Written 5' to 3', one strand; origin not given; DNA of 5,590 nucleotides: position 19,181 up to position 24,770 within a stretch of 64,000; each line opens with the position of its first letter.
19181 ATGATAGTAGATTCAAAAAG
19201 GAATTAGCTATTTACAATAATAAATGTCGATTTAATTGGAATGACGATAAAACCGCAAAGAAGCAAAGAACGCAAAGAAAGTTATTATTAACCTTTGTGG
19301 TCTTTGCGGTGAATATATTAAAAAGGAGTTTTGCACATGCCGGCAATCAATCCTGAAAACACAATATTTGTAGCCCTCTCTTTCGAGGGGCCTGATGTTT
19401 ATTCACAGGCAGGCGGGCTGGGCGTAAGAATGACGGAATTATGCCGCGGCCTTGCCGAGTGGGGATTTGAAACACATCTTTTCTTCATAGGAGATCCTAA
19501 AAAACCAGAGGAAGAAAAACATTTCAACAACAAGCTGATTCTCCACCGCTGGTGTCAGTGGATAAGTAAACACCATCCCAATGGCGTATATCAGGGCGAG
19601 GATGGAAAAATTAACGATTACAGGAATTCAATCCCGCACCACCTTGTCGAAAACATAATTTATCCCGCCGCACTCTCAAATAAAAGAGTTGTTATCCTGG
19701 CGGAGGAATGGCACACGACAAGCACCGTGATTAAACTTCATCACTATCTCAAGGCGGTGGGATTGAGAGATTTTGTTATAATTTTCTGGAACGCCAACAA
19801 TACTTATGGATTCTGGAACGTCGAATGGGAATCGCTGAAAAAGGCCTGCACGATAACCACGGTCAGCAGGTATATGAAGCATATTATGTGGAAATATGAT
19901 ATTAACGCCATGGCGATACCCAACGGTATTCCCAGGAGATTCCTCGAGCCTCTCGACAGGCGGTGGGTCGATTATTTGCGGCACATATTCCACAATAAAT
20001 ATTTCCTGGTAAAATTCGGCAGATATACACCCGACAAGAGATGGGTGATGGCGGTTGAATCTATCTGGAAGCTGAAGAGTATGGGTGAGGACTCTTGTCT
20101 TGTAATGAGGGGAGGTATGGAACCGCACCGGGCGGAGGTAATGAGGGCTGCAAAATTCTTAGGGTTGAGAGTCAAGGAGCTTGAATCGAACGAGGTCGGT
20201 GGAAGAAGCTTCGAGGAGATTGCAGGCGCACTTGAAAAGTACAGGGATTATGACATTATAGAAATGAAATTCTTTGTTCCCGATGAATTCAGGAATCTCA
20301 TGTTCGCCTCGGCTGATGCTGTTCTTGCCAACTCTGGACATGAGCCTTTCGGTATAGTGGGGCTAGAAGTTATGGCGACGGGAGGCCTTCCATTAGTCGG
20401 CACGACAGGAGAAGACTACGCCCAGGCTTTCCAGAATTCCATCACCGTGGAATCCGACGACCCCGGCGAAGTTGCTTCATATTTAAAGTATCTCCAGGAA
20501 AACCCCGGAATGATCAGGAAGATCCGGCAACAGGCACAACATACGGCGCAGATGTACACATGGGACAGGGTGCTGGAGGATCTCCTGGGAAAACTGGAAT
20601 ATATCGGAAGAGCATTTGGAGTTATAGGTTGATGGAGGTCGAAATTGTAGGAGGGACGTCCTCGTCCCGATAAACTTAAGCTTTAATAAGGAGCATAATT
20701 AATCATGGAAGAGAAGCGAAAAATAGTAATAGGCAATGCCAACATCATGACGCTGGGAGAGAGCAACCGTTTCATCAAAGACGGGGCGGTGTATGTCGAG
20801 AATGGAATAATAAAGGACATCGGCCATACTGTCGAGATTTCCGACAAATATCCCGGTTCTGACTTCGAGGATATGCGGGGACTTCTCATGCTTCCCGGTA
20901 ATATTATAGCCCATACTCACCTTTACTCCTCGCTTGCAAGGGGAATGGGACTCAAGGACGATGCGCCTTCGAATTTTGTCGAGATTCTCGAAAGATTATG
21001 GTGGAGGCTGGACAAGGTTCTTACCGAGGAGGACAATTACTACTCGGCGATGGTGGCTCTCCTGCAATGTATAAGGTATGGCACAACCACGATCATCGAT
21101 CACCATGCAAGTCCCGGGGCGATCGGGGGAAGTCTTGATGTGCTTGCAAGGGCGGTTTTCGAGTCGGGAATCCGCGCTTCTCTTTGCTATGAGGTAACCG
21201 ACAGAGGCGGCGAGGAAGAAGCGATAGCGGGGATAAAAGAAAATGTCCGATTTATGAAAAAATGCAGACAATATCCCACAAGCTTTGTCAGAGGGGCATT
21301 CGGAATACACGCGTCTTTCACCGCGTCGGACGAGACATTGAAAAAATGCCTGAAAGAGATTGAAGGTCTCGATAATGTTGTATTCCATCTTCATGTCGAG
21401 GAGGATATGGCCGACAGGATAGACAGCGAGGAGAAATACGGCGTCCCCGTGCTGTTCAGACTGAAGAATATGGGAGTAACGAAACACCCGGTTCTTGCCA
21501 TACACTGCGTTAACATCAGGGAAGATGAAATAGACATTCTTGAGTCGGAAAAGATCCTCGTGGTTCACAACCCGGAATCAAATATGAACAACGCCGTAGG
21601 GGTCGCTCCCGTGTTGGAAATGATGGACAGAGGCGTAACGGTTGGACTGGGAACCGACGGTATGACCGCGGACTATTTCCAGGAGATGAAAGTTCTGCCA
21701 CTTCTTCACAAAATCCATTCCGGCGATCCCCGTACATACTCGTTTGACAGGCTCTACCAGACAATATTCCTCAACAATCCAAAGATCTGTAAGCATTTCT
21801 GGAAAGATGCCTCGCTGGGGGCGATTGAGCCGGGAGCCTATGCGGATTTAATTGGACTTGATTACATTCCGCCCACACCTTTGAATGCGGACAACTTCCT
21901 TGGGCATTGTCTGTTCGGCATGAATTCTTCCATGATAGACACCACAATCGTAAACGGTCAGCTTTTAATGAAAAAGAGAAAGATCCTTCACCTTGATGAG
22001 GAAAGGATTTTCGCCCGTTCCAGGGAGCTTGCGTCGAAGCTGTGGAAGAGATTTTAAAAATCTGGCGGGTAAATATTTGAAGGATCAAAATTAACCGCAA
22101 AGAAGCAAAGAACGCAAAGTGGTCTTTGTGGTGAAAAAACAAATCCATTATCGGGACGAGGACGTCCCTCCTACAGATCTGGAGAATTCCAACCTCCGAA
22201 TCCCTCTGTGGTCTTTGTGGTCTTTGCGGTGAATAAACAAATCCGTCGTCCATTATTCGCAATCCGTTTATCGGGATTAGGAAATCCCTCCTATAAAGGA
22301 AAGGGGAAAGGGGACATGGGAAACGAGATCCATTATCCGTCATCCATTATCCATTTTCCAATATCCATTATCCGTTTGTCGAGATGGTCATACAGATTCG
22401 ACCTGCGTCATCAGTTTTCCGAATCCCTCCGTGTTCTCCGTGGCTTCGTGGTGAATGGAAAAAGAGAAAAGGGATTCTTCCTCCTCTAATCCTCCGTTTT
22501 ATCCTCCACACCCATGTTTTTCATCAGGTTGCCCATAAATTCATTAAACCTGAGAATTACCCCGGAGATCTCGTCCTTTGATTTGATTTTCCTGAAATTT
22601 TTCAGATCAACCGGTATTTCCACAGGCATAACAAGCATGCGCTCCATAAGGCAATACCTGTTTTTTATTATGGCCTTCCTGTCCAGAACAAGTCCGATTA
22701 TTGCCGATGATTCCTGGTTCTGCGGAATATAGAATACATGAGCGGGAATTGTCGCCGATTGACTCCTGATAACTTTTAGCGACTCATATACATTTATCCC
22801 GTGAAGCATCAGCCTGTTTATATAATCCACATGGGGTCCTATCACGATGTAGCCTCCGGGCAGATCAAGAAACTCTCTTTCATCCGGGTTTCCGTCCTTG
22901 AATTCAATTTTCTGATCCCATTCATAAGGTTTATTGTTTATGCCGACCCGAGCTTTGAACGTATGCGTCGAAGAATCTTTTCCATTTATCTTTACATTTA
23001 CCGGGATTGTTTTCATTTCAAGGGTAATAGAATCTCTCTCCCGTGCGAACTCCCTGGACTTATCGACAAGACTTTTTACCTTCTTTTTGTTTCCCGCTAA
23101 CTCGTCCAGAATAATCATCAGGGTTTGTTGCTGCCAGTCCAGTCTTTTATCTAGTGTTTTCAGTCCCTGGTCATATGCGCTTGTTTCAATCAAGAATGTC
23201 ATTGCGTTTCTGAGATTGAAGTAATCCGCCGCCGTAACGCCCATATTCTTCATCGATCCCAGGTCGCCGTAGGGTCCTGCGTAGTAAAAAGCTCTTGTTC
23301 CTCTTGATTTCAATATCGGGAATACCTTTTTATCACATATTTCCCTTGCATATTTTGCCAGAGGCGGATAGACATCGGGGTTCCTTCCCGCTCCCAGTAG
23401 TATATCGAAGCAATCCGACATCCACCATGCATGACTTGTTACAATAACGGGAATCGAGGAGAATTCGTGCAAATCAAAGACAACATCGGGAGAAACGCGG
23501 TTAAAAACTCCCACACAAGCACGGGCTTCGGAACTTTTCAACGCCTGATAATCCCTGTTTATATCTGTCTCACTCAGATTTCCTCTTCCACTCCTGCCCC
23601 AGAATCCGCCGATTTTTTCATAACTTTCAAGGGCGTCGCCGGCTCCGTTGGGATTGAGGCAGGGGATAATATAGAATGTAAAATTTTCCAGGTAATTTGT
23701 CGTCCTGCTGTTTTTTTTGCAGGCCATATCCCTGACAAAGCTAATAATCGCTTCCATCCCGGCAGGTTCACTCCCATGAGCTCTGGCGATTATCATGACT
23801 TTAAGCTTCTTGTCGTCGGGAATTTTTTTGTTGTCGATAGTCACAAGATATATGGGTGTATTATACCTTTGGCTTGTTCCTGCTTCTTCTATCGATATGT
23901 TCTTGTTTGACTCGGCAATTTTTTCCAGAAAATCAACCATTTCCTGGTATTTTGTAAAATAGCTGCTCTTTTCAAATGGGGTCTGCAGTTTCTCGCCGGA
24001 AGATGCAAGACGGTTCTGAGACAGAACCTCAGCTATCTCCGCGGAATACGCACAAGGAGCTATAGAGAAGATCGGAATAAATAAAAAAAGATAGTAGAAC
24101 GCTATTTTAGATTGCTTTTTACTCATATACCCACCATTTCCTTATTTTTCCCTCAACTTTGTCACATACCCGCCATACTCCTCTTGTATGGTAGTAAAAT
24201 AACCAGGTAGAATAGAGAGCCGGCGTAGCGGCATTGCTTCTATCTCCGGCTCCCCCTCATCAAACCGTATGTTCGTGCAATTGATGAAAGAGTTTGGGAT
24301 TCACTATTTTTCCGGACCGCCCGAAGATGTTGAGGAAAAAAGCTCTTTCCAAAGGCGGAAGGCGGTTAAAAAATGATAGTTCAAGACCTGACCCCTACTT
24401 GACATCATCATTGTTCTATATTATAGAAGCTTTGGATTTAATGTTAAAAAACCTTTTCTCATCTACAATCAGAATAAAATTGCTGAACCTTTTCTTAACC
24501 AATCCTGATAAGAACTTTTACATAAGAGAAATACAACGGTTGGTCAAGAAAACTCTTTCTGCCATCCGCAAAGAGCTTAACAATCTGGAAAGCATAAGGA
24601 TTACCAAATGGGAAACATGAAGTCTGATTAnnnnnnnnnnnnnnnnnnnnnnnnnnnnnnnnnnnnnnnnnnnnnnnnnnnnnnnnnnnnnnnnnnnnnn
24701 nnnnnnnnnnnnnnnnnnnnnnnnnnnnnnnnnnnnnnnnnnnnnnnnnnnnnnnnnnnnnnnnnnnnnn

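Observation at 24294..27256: AT-rich two-gene module: N-terminal P-loop NTPase with long uncharacterised C-terminus plus unknown partner (candidate defence or abortive-infection module)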

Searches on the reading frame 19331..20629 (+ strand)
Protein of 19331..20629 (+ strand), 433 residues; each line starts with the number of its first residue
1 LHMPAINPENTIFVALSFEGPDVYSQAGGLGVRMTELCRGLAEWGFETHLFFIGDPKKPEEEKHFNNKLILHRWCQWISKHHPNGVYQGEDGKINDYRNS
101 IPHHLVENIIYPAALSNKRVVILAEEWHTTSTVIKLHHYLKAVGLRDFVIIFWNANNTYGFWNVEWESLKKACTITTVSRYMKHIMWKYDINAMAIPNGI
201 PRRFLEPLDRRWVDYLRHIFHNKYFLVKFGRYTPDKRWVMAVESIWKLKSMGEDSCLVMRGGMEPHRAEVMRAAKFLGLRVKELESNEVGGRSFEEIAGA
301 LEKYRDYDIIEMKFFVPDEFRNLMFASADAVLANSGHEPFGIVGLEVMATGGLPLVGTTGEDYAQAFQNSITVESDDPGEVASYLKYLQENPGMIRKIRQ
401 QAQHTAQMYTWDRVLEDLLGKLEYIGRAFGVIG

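Call 80: search_protein_families(library=pfam, proteins=[window:19331-20629:+], max_evalue=0.001)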
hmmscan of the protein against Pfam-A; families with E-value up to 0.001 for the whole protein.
window:19331-20629:+ (433 aa): 4 families
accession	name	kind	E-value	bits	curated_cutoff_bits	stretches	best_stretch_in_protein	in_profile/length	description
PF13439.12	Glyco_transf_4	-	3.6e-09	37.3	28.5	1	28-201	2-167/170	Glycosyltransferase Family 4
PF00534.26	Glycos_transf_1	-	5.8e-09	36.1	26.4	1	220-404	12-171/172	Glycosyl transferases group 1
PF13524.12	Glyco_trans_1_2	-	2.6e-05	24.7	25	1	345-419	68-143/144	Glycosyl transferase-like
PF13692.12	Glyco_trans_1_4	-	3.3e-05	24.6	27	1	310-390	61-141/142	Glycosyl transferases group 1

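Call 81: search_protein_families(library=padloc, proteins=[window:19331-20629:+], max_evalue=0.001)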
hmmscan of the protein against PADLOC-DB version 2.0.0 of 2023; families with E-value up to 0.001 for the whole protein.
window:19331-20629:+ (433 aa): 0 families

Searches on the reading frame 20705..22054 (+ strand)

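Call 80: search_protein_families(library=pfam, proteins=[window:20705-22054:+], max_evalue=0.001)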
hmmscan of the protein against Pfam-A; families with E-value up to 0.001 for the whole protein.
window:20705-22054:+ (450 aa): 2 families
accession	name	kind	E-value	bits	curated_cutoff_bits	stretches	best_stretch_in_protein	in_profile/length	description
PF01979.26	Amidohydro_1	-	3e-37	129.1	25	1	62-420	2-344/345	Amidohydrolase family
PF07969.17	Amidohydro_3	-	4e-05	23.7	29.7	0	295-419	351-469/472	Amidohydrolase family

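Call 81: search_protein_families(library=padloc, proteins=[window:20705-22054:+], max_evalue=0.001)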
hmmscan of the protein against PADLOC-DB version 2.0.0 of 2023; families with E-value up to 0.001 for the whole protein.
window:20705-22054:+ (450 aa): 0 families

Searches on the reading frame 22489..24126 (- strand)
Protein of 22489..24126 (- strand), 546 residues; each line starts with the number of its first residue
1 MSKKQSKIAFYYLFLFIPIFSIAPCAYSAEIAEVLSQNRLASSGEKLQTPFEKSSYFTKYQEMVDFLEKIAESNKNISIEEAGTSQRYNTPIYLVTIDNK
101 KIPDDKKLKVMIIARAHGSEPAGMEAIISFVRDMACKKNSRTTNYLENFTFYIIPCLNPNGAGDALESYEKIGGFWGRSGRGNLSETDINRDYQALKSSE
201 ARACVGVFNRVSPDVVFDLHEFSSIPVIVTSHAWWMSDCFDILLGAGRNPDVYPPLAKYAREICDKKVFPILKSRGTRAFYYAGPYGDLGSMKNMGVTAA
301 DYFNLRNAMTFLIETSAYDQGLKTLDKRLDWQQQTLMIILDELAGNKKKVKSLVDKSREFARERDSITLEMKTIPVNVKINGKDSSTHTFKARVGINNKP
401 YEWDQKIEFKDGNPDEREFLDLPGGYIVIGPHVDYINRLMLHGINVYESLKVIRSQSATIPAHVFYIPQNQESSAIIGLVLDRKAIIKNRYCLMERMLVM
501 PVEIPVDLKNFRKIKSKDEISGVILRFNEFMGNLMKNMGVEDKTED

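Call 70: find_related_loci(query=window:22489-24126:-, collection=metagenome_contigs, flank=9000)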
Query window:22489-24126:- (546 aa) in metagenome_contigs; peptide patterns used: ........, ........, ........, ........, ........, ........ (x = any residue, [..] = any of these).
55 stretches matched a pattern, but none encodes a relative of the query by tblastn (E <= 1e-3).

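Call 80: search_protein_families(library=pfam, proteins=[window:22489-24126:-], max_evalue=0.001)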
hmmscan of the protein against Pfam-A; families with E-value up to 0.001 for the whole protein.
window:22489-24126:- (546 aa): 1 family
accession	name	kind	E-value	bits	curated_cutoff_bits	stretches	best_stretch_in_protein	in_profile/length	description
PF00246.29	Peptidase_M14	-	2.6e-15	57.3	21.6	1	63-196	1-136/286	Zinc carboxypeptidase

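Call 81: search_protein_families(library=padloc, proteins=[window:22489-24126:-], max_evalue=0.001)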
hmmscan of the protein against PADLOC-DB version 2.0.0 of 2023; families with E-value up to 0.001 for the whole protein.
window:22489-24126:- (546 aa): 0 families

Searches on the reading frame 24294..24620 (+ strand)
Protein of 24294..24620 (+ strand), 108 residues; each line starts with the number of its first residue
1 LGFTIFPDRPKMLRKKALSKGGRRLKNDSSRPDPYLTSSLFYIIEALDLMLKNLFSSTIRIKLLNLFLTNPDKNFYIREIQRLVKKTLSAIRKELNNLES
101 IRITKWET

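Call 3: search_protein_families(library=pfam, proteins=[window:24294-24620:+], max_evalue=1)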
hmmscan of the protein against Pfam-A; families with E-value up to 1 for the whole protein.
window:24294-24620:+ (108 aa): 1 family
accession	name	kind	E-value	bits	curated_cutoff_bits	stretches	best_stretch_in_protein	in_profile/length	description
PF23699.1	PACMP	-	0.03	14.9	27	1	15-32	8-24/44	PAR-amplifying and CtIP-maintaining micropeptide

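Call 4: search_protein_families(library=padloc, proteins=[window:24294-24620:+], max_evalue=1)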
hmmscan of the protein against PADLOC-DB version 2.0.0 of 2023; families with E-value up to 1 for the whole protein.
window:24294-24620:+ (108 aa): 2 families
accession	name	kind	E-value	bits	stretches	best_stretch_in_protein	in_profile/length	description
PDLC04368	PDC-M05A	-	2.6e-08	32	1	51-103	7-58/201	-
PDLC04371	PDC-M05A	-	0.0022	15.6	1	40-101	14-74/211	-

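Call 5: search_protein_families(library=ncbifam, proteins=[window:24294-24620:+], max_evalue=1)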
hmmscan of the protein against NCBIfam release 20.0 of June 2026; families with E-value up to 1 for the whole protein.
window:24294-24620:+ (108 aa): 0 families

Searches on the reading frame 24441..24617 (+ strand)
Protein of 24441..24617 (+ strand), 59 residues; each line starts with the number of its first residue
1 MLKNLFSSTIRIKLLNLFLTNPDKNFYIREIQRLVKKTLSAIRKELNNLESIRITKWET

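Call 80: search_protein_families(library=pfam, proteins=[window:24441-24617:+], max_evalue=0.001)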
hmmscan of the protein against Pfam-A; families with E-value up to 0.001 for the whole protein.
window:24441-24617:+ (59 aa): 0 families

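Call 81: search_protein_families(library=padloc, proteins=[window:24441-24617:+], max_evalue=0.001)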
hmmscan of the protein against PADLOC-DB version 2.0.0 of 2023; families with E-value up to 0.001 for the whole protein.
window:24441-24617:+ (59 aa): 1 family
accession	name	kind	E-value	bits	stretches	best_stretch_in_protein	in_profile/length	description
PDLC04368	PDC-M05A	-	7.1e-09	33.8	1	3-55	8-59/201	-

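Call 97: search_dna_similar(query=window:24441-24617:+, collection=plasmids, mode=protein, max_evalue=0.01, max_rows=8)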
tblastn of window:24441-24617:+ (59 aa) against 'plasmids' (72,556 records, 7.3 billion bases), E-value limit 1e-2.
No match.
